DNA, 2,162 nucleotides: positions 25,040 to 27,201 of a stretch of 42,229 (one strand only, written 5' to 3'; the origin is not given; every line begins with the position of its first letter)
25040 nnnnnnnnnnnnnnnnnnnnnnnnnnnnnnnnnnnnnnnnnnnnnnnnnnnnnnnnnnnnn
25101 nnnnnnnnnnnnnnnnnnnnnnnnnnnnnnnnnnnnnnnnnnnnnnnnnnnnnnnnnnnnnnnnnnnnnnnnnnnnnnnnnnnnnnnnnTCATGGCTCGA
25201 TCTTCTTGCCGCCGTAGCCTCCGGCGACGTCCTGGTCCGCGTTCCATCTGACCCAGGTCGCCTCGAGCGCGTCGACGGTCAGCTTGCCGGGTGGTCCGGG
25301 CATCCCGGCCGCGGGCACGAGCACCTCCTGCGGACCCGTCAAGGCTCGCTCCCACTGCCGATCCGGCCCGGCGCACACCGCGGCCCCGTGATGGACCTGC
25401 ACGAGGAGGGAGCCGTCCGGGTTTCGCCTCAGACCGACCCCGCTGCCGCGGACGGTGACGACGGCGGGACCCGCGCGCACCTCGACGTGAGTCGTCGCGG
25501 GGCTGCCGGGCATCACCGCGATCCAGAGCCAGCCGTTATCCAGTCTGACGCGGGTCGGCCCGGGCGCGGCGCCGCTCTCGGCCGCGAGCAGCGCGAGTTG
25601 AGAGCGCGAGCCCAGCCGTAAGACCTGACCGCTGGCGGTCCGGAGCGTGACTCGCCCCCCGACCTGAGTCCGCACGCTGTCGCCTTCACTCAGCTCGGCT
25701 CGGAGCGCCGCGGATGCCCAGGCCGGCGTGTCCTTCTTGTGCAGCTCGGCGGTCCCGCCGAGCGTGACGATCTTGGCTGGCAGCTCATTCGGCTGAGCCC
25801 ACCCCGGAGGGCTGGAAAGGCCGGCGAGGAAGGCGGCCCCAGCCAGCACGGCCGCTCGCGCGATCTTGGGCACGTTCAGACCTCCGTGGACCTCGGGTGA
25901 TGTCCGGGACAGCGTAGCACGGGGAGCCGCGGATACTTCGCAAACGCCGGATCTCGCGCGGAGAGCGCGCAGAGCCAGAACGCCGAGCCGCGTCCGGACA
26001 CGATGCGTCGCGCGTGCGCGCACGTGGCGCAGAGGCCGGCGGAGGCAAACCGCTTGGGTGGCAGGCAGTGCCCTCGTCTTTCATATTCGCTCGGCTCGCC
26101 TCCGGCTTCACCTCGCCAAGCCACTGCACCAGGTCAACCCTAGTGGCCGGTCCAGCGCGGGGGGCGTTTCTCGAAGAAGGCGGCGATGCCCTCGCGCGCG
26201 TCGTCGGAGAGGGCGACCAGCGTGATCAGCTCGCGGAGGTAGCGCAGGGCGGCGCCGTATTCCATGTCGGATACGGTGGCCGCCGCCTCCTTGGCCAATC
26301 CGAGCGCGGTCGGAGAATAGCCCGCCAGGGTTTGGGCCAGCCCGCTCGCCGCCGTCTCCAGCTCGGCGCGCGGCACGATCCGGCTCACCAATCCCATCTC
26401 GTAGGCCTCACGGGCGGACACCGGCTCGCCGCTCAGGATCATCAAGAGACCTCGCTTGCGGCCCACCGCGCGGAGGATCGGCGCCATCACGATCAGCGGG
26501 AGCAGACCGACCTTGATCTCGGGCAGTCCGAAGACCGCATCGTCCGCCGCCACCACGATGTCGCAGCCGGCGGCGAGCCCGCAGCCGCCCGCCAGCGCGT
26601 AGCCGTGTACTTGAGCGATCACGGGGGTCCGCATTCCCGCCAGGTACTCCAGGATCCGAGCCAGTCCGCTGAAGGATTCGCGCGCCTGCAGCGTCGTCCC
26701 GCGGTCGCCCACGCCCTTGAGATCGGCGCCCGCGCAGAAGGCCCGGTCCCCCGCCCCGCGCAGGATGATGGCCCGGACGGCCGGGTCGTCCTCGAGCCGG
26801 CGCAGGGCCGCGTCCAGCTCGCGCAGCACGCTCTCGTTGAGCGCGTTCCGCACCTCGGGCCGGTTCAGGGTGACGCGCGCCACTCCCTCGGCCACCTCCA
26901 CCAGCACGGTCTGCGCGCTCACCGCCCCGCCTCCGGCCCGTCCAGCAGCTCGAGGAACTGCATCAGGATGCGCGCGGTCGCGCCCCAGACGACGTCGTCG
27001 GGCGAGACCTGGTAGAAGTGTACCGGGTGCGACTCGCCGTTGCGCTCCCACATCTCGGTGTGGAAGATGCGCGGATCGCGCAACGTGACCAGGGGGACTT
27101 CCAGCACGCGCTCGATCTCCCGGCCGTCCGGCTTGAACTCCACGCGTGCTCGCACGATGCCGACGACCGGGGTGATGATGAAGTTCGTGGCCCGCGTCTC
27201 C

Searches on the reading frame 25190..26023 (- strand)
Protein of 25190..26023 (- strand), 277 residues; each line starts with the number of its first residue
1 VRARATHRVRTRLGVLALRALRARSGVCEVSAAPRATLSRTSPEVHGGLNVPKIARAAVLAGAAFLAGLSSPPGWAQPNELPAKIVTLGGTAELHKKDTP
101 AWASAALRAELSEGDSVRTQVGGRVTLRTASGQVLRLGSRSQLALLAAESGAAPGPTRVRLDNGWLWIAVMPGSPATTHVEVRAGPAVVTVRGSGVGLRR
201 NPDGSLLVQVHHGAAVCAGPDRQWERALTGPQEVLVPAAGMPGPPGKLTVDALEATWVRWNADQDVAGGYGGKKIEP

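Call 33: search_protein_families(library=pfam, proteins=[window:25190-26023:-], max_evalue=0.001)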
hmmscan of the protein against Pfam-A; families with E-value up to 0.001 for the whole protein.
window:25190-26023:- (277 aa): 1 family
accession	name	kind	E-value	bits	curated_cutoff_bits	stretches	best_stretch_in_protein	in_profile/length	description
PF04773.18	FecR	-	4.1e-09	37.2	24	1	115-214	1-95/97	FecR protein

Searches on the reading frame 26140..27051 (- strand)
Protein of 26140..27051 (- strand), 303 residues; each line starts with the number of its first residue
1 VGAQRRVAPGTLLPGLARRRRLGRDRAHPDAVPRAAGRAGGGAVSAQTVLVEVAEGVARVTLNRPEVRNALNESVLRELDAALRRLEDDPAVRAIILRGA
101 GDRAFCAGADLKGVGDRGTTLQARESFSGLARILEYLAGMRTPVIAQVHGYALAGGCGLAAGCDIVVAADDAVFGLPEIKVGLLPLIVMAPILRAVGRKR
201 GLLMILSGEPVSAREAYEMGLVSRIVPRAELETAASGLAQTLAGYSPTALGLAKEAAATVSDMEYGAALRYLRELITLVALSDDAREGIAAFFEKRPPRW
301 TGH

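Call 33: search_protein_families(library=pfam, proteins=[window:26140-27051:-], max_evalue=0.001)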
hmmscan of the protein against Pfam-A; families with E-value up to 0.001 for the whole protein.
window:26140-27051:- (303 aa): 2 families
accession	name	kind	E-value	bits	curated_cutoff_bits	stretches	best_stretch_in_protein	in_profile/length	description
PF00378.25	ECH_1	-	2.3e-63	214.3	27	1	54-302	3-250/251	Enoyl-CoA hydratase/isomerase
PF16113.10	ECH_2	-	1.9e-40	139.9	27.2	1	58-240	2-186/335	Enoyl-CoA hydratase/isomerase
